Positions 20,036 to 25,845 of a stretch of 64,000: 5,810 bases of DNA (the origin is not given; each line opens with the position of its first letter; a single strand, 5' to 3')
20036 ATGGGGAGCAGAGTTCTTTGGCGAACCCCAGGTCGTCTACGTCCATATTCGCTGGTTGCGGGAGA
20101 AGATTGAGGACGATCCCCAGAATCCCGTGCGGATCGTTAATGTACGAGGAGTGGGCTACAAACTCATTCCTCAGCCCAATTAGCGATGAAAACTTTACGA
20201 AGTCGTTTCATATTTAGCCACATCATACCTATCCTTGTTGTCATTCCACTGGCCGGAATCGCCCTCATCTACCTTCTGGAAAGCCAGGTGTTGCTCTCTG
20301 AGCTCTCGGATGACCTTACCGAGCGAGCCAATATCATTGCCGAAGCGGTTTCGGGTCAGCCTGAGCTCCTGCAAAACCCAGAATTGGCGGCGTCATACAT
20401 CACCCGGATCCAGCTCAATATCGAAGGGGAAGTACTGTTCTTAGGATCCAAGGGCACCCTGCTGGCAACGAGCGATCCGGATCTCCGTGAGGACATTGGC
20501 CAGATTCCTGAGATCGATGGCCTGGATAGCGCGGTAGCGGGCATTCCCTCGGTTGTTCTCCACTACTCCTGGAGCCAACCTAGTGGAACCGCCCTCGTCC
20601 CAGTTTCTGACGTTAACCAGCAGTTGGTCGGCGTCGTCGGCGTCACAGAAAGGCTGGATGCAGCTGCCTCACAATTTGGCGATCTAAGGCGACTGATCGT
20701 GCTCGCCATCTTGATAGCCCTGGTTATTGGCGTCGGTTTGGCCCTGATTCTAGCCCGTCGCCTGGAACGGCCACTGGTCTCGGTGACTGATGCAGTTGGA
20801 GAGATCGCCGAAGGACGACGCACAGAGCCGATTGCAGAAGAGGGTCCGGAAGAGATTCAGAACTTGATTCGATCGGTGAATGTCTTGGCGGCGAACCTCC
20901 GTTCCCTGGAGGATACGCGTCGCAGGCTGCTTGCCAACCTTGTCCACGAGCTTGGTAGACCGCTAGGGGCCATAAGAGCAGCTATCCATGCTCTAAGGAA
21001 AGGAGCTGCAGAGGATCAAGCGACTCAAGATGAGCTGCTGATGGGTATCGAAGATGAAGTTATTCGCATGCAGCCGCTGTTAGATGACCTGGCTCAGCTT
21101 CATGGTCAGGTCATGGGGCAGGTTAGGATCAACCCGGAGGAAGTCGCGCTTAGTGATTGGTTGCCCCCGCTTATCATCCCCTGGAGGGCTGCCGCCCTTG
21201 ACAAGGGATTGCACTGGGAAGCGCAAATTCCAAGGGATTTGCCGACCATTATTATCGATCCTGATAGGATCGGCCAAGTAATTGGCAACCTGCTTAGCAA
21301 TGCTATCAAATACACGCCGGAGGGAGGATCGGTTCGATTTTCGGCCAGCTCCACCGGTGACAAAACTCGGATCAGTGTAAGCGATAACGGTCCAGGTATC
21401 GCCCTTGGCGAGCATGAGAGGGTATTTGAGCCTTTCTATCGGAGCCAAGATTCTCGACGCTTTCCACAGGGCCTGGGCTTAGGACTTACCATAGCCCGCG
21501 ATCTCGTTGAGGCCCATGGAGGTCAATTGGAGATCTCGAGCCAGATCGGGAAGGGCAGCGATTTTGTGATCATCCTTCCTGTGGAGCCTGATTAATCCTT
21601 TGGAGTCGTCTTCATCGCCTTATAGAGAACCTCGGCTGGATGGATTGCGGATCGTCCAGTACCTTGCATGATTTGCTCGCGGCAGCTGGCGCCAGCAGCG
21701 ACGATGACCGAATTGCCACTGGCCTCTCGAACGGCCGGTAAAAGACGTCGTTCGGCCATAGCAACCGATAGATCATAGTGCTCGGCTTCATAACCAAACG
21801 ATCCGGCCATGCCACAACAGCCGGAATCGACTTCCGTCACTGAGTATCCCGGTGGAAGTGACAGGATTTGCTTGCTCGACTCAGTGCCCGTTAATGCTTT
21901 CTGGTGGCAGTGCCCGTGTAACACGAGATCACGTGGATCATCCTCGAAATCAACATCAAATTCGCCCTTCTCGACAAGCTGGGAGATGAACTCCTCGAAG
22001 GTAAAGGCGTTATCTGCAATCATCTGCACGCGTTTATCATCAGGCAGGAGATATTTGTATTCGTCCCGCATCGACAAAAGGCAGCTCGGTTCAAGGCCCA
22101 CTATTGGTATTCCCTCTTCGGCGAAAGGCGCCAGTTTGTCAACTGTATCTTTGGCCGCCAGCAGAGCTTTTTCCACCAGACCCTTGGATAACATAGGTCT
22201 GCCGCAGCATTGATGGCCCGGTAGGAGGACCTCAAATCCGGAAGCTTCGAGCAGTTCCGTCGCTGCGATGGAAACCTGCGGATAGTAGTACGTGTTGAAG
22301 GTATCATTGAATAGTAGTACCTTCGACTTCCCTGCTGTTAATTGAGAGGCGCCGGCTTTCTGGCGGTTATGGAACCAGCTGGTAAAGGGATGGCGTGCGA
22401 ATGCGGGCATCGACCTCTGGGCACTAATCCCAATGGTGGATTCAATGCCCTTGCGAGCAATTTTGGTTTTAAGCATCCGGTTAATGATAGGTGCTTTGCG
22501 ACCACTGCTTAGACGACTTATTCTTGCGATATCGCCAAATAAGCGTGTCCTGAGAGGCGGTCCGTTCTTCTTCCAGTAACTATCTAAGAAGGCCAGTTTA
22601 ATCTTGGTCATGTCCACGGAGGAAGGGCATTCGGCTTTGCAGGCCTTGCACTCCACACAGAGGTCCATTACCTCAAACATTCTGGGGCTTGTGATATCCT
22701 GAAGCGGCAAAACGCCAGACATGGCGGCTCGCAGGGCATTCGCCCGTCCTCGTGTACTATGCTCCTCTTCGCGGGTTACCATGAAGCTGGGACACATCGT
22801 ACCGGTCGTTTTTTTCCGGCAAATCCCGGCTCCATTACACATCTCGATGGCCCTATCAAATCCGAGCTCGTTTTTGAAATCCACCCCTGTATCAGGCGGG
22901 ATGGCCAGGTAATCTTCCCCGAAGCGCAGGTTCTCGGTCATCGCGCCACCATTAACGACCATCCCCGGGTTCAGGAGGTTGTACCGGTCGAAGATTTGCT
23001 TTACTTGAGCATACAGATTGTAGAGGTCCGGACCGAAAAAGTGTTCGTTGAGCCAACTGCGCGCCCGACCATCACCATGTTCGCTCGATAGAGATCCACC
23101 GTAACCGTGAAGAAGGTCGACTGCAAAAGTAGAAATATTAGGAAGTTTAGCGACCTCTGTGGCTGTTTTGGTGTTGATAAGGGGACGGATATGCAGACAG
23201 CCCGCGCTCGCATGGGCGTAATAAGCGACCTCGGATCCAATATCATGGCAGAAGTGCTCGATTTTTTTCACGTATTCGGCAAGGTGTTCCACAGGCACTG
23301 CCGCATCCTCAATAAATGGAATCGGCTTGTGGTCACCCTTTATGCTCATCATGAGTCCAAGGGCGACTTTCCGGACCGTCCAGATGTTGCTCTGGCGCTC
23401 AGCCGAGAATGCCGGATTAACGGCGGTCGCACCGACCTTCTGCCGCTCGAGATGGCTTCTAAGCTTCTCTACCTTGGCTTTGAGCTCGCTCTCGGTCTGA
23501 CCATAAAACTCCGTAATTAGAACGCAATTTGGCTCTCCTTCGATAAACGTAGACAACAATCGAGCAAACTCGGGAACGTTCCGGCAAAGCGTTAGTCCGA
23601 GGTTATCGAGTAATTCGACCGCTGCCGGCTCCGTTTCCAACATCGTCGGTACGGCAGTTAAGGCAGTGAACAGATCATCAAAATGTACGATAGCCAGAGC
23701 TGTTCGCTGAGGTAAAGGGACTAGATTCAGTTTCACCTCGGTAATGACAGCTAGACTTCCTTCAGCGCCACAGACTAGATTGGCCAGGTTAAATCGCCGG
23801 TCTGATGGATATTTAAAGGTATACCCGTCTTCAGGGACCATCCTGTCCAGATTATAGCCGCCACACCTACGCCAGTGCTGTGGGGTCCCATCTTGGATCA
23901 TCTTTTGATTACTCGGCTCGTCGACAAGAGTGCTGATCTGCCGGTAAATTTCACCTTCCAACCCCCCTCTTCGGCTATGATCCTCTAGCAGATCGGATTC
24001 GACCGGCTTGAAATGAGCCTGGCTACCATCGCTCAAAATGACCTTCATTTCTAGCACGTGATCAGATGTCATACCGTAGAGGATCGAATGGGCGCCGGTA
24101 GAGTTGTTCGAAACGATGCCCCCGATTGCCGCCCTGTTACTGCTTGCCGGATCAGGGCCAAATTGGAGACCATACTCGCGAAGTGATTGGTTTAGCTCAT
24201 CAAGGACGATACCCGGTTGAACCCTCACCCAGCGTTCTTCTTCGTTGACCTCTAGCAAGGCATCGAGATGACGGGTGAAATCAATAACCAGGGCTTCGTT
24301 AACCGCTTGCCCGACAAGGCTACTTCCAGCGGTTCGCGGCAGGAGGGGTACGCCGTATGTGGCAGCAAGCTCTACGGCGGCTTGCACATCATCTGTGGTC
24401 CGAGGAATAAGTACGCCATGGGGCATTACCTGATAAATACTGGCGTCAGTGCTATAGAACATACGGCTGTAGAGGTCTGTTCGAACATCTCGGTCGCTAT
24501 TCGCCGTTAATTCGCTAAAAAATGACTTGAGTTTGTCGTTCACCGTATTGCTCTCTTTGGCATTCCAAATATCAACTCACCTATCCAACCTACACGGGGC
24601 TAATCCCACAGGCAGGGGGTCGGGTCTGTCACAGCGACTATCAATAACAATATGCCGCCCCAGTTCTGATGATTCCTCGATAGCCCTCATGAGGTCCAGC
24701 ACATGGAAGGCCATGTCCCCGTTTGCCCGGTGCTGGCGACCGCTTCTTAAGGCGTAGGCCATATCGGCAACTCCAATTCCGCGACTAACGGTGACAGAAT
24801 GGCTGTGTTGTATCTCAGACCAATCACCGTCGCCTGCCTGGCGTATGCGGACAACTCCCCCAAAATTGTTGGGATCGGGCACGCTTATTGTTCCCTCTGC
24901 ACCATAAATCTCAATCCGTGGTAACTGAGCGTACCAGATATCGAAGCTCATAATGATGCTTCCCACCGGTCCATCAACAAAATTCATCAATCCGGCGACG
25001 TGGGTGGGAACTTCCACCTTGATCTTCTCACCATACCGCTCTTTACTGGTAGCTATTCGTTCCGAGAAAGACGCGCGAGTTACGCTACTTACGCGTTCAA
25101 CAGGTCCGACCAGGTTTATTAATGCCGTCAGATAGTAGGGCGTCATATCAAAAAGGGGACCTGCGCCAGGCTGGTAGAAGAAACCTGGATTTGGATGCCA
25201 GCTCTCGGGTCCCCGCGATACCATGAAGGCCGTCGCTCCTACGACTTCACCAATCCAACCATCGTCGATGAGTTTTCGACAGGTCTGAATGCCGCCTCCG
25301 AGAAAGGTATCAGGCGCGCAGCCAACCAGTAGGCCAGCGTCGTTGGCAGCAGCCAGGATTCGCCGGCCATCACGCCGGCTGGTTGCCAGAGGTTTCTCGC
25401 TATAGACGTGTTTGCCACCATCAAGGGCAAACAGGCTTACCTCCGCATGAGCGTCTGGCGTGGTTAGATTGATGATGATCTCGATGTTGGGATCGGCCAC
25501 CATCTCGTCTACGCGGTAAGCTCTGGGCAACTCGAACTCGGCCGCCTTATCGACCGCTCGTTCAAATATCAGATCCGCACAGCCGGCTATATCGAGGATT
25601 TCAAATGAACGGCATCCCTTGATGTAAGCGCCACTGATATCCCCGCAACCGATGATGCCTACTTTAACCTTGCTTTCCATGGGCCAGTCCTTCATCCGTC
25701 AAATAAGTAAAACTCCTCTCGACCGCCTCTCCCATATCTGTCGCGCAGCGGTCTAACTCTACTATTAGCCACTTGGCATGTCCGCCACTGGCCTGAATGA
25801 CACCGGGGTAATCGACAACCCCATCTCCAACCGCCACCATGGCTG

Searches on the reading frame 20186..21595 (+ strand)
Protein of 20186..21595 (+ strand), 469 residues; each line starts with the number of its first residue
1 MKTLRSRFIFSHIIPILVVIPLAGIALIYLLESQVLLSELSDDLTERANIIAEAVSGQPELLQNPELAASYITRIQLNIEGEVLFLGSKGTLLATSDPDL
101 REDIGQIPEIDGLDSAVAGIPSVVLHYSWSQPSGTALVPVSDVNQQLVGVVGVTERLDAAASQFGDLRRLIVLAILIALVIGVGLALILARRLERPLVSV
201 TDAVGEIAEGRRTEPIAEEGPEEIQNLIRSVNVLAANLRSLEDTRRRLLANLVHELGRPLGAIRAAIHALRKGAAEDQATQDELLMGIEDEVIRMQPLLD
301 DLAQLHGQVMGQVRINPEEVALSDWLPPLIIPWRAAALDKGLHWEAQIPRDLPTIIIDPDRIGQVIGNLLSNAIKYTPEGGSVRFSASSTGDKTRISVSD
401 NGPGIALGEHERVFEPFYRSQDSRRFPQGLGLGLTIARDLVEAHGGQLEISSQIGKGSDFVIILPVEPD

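Call 67: search_protein_families(library=pfam, proteins=[window:20186-21595:+], max_evalue=0.00001)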
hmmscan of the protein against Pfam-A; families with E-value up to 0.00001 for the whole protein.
window:20186-21595:+ (469 aa): 3 families
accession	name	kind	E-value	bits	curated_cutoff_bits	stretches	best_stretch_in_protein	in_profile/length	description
PF02518.31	HATPase_c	-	1.9e-30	106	26.4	1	358-467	2-110/111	Histidine kinase-, DNA gyrase B-, and HSP90-like ATPase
PF00512.31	HisKA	-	2.5e-09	37.5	26.9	1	245-304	2-59/66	His Kinase A (phospho-acceptor) domain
PF00672.30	HAMP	-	1.1e-07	32.4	25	1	189-239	2-52/53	HAMP domain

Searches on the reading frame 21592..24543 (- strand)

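Call 67: search_protein_families(library=pfam, proteins=[window:21592-24543:-], max_evalue=0.00001)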
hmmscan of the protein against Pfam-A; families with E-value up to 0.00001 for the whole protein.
window:21592-24543:- (983 aa): 5 families
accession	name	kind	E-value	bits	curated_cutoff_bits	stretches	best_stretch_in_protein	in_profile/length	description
PF02913.24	FAD-oxidase_C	-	4.7e-48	164.5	21.2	1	277-529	1-248/248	FAD linked oxidases, C-terminal domain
PF01565.28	FAD_binding_4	-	9.1e-40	136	26.4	1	41-177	1-137/139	FAD binding domain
PF02754.22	CCG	-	5.1e-09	36.6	20.6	0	752-825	12-84/85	Cysteine-rich domain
PF13183.11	Fer4_8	-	5.8e-08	33.6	27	1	566-643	2-68/68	4Fe-4S dicluster domain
PF13534.11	Fer4_17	-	7.6e-08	33.2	22.2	1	569-644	2-61/61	4Fe-4S dicluster domain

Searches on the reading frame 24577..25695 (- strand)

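Call 67: search_protein_families(library=pfam, proteins=[window:24577-25695:-], max_evalue=0.00001)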
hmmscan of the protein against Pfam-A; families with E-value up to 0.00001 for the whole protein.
window:24577-25695:- (372 aa): 2 families
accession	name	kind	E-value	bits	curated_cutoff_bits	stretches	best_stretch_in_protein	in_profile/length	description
PF22725.1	GFO_IDH_MocA_C3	-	8.4e-21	74.7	27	1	136-270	1-123/124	GFO/IDH/MocA C-terminal domain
PF01408.29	GFO_IDH_MocA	-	1.3e-15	58.6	24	1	10-124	1-116/120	Oxidoreductase family, NAD-binding Rossmann fold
